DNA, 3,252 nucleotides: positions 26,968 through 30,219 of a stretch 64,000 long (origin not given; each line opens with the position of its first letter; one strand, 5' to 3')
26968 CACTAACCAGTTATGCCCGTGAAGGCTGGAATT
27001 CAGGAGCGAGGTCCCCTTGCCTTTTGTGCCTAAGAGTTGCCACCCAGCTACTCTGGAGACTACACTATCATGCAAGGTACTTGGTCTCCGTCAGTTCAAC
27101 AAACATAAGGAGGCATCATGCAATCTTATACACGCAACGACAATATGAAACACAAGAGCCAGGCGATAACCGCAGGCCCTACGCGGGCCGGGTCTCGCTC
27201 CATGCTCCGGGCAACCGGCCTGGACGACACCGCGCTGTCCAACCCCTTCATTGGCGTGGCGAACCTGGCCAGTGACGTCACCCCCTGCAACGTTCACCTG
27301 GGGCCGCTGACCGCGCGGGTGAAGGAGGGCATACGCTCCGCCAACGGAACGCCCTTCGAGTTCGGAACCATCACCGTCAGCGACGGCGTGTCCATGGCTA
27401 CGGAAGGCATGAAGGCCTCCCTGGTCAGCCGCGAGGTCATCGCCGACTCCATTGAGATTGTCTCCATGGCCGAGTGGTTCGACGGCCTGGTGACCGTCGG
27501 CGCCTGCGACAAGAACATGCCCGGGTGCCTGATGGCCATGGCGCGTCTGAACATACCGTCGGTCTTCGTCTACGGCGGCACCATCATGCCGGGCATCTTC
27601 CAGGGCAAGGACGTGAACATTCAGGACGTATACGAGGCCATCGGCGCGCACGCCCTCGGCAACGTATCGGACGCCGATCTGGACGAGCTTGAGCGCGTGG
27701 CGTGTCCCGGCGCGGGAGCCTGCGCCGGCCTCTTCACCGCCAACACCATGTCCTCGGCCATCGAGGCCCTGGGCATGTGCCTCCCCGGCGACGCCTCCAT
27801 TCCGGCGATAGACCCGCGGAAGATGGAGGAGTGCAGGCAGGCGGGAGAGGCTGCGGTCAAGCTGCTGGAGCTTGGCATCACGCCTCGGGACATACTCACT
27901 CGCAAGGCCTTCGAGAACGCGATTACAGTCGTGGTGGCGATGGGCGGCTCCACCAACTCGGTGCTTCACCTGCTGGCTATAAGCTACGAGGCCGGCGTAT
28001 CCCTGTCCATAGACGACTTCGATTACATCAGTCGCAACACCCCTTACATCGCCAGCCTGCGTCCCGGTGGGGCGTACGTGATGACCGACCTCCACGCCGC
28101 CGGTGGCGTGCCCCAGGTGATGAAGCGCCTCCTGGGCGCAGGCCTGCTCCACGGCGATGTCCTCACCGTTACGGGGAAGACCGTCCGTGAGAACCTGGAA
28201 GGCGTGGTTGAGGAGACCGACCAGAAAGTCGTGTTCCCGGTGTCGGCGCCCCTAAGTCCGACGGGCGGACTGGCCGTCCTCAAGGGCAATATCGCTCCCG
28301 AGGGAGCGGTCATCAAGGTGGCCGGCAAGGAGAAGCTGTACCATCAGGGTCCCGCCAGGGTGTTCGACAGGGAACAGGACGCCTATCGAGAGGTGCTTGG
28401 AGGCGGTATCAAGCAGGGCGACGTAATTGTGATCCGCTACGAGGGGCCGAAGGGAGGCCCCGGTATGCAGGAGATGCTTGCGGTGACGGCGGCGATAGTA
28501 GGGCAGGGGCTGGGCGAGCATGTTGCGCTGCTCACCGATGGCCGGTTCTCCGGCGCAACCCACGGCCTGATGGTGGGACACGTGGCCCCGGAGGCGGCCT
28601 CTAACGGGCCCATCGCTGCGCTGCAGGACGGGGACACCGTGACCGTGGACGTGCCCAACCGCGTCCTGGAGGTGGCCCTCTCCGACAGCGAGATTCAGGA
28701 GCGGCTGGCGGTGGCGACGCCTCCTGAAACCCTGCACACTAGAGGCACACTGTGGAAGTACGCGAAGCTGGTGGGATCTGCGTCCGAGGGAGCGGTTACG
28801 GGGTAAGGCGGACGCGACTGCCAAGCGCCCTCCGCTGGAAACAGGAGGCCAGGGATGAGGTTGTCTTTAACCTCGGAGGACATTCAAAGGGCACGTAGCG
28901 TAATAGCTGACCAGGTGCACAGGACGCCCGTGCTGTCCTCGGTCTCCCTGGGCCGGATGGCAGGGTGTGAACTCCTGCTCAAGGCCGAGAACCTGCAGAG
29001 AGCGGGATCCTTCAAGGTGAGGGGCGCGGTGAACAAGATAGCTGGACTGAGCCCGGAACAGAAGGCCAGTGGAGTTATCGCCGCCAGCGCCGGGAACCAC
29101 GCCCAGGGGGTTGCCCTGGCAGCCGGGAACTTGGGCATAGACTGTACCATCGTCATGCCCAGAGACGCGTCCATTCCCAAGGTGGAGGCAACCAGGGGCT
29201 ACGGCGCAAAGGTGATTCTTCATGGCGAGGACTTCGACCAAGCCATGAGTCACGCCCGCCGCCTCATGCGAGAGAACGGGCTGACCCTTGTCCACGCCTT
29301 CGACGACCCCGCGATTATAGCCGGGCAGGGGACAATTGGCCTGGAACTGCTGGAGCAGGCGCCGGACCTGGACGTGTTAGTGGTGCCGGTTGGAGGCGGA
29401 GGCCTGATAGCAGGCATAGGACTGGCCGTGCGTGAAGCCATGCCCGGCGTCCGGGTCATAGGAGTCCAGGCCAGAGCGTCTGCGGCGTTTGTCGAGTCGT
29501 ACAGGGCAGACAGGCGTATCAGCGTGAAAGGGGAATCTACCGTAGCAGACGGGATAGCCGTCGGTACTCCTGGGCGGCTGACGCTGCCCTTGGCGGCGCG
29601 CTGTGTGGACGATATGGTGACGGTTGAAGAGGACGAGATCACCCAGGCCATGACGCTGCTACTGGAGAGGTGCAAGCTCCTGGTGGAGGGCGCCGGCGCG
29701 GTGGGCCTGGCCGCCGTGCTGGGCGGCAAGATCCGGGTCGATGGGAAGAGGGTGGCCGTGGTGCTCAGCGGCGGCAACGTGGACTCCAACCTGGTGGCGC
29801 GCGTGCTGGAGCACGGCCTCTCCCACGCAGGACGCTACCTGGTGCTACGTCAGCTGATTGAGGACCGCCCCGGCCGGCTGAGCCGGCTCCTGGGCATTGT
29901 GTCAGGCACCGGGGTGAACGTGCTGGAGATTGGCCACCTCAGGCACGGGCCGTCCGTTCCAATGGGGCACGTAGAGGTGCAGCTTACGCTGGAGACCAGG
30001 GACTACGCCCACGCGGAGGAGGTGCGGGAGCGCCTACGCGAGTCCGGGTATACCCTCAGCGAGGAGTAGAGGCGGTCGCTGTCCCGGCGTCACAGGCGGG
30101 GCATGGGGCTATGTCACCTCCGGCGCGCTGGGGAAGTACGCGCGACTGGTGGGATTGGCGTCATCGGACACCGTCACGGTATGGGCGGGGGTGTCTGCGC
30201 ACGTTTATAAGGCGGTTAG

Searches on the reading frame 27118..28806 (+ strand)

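Call 80: search_protein_families(library=pfam, proteins=[window:27118-28806:+], max_evalue=0.0001)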
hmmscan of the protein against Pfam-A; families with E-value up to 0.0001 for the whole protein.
window:27118-28806:+ (562 aa): 2 families
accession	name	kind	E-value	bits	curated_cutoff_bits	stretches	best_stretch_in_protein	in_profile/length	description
PF00920.27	ILVD_EDD_N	-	2.9e-132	441.1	27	1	43-359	2-316/316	Dihydroxy-acid/6-phosphogluconate dehydratase N-terminal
PF24877.1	ILV_EDD_C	-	6.9e-74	247.9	27.7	1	370-559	1-191/191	Dihydroxy-acid/6-phosphogluconate dehydratase C-terminal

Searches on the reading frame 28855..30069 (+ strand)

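Call 80: search_protein_families(library=pfam, proteins=[window:28855-30069:+], max_evalue=0.0001)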
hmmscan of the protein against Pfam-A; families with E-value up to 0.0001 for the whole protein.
window:28855-30069:+ (404 aa): 2 families
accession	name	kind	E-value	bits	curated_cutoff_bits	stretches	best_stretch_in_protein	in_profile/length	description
PF00291.31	PALP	-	4.7e-87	292.5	35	1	18-306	2-295/295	Pyridoxal-phosphate dependent enzyme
PF01842.31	ACT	-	8.4e-06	25.9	27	1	331-396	3-63/66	ACT domain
